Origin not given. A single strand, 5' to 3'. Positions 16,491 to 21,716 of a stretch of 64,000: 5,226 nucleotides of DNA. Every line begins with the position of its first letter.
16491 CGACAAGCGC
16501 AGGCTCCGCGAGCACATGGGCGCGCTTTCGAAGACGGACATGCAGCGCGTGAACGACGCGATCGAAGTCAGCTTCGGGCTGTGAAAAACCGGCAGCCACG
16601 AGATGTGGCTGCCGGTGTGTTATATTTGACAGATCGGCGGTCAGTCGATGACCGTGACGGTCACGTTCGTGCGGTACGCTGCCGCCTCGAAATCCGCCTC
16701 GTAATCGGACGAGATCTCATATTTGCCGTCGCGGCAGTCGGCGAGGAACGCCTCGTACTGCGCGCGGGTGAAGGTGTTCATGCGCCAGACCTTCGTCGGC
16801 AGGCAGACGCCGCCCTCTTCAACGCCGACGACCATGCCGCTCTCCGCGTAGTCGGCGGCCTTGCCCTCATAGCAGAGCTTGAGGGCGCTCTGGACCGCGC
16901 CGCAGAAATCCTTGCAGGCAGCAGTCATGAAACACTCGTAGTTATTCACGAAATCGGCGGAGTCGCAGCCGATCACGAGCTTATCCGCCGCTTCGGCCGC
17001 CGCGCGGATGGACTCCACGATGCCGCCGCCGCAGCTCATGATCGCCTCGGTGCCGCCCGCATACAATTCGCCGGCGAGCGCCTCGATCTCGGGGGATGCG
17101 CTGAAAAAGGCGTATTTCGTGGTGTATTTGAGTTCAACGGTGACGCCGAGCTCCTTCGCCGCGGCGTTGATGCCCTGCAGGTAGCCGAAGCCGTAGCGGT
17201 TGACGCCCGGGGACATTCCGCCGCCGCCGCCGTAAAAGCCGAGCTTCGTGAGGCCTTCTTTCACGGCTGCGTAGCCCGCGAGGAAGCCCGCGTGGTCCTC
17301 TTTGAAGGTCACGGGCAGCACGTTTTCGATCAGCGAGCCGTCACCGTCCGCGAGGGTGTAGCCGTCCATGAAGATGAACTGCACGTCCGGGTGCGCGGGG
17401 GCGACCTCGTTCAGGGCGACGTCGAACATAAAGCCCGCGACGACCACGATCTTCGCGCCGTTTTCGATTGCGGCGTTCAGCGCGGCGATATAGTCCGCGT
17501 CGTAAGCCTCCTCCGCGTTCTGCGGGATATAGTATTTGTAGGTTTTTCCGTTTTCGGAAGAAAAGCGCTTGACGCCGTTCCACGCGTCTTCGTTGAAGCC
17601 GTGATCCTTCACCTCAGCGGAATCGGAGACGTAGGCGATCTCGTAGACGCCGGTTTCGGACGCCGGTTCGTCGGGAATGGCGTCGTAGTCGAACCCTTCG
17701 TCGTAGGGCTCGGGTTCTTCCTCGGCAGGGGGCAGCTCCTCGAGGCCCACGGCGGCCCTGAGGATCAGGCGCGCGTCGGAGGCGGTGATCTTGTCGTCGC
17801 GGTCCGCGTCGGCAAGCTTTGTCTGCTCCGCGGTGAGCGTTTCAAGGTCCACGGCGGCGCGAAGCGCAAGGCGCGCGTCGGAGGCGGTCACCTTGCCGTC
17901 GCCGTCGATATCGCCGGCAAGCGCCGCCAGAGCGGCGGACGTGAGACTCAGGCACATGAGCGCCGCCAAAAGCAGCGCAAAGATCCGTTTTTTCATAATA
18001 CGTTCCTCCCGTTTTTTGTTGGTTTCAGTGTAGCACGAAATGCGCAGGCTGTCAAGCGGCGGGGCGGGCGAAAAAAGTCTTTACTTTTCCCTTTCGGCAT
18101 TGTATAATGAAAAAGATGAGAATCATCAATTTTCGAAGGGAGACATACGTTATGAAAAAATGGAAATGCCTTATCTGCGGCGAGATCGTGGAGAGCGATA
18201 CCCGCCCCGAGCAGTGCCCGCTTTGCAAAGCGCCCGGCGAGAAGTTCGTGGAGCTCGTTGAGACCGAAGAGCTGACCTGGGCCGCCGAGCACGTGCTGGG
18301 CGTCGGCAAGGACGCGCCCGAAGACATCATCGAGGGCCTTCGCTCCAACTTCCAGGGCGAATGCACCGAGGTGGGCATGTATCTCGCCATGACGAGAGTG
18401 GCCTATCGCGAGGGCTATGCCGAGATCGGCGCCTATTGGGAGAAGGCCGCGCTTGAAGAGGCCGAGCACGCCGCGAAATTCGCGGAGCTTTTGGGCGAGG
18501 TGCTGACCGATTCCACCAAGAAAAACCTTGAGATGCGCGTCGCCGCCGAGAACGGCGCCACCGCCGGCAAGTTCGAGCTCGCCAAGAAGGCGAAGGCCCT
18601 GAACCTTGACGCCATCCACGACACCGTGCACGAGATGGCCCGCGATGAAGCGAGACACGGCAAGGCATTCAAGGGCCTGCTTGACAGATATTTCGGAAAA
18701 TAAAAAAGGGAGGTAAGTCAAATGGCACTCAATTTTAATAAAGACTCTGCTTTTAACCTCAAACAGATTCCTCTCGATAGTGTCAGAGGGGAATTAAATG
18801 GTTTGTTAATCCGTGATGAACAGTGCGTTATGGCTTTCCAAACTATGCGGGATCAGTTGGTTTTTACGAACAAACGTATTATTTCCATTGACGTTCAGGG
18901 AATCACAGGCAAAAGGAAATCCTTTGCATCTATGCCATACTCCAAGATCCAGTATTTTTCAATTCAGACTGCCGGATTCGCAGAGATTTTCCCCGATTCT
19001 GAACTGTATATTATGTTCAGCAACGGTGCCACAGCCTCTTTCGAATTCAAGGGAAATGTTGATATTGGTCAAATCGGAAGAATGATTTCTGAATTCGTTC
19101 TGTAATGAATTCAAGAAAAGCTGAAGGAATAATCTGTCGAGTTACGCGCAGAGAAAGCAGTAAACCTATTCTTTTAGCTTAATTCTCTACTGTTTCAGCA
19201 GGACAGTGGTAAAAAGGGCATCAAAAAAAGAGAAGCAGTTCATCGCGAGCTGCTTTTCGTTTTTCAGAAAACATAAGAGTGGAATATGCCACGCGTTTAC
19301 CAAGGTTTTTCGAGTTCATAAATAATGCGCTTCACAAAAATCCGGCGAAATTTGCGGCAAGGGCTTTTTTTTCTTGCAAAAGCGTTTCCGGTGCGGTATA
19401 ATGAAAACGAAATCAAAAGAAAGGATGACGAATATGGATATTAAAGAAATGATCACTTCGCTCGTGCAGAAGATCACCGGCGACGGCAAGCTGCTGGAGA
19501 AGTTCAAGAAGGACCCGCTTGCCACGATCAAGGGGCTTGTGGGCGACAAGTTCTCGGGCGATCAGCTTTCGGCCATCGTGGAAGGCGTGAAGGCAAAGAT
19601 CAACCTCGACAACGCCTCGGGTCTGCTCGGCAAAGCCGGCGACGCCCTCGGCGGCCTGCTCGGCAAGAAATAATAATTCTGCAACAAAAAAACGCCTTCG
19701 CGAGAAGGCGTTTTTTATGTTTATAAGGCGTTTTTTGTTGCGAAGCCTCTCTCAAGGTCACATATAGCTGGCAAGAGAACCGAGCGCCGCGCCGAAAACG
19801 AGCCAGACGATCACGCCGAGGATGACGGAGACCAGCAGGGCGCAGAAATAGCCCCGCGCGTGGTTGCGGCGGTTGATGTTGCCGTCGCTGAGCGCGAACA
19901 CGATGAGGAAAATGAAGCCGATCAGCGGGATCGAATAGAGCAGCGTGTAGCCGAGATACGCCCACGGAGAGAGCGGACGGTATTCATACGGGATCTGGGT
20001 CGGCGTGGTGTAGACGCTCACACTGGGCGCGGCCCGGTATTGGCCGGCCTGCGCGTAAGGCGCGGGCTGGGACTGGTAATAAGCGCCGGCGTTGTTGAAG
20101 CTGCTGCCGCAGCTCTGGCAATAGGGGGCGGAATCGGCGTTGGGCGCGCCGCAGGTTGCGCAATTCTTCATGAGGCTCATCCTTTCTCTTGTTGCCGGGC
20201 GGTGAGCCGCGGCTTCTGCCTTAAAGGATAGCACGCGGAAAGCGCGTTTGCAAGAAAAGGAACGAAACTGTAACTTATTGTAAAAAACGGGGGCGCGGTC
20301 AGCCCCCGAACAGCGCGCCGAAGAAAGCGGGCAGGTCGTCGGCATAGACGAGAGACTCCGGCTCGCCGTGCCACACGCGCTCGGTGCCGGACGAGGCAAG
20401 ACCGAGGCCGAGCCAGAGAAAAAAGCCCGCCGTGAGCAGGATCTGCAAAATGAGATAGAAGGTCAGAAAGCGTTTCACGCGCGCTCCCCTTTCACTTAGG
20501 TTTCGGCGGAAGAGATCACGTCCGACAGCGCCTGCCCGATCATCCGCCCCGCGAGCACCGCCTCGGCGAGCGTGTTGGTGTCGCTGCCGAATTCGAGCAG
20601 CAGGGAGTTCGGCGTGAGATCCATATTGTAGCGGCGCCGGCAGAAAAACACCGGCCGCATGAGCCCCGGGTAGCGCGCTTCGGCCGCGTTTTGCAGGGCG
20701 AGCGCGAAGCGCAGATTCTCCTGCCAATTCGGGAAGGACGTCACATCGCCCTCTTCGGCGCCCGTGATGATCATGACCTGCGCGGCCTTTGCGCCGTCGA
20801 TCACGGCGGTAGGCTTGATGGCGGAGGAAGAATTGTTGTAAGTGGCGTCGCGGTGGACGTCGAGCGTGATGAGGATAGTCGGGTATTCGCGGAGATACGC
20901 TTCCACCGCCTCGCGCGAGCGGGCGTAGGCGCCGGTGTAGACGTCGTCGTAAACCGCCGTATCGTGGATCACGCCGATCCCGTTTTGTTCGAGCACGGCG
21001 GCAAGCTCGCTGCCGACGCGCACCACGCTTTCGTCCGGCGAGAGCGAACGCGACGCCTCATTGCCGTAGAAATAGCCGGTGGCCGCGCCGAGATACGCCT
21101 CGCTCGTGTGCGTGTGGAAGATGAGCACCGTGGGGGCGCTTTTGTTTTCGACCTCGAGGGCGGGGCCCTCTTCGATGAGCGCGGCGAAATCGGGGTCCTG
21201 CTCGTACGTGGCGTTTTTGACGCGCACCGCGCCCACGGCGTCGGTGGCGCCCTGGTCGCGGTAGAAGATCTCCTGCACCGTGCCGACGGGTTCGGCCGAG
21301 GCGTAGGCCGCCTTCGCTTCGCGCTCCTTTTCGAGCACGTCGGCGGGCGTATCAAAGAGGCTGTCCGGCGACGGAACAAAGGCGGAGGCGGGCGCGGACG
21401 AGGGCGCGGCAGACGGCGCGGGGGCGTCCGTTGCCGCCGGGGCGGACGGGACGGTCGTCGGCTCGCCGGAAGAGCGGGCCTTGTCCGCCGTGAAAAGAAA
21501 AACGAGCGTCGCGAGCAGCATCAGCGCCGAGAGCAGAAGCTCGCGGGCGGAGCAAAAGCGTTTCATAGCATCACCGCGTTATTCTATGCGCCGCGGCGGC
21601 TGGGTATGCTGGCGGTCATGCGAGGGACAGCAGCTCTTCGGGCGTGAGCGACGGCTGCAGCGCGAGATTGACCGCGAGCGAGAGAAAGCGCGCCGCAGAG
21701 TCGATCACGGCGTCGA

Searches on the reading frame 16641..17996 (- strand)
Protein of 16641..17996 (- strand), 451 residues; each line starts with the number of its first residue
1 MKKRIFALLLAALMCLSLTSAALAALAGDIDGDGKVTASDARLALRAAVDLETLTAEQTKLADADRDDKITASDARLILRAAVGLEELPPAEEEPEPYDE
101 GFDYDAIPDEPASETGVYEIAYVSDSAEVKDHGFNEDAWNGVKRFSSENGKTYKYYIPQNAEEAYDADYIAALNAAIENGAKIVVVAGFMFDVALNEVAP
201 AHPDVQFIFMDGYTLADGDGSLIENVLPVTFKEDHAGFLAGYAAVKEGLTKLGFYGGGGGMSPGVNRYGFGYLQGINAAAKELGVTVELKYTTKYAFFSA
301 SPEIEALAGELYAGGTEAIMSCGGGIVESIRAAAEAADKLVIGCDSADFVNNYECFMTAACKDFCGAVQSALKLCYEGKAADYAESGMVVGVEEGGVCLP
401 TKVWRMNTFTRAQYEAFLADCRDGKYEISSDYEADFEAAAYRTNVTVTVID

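Call 53: search_protein_families(library=pfam, proteins=[window:16641-17996:-], max_evalue=0.001)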
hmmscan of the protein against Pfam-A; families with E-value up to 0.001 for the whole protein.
window:16641-17996:- (451 aa): 3 families
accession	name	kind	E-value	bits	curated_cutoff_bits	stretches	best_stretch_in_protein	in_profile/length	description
PF02608.20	Bmp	-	1.9e-31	109.6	24.1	1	123-408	6-276/301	ABC transporter substrate-binding protein PnrA-like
PF00404.24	Dockerin_1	-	5.7e-08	33.3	22.9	1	27-78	1-52/57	Dockerin type I domain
PF13405.12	EF-hand_6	-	0.00073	19.5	25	0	29-47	10-28/30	EF-hand domain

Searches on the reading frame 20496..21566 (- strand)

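Call 53: search_protein_families(library=pfam, proteins=[window:20496-21566:-], max_evalue=0.001)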
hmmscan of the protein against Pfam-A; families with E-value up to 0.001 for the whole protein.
window:20496-21566:- (356 aa): 1 family
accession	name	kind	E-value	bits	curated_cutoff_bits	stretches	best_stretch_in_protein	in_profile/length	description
PF07454.18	SpoIIP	-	6.4e-61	206.7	24.4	1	121-347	74-268/269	Stage II sporulation protein P (SpoIIP)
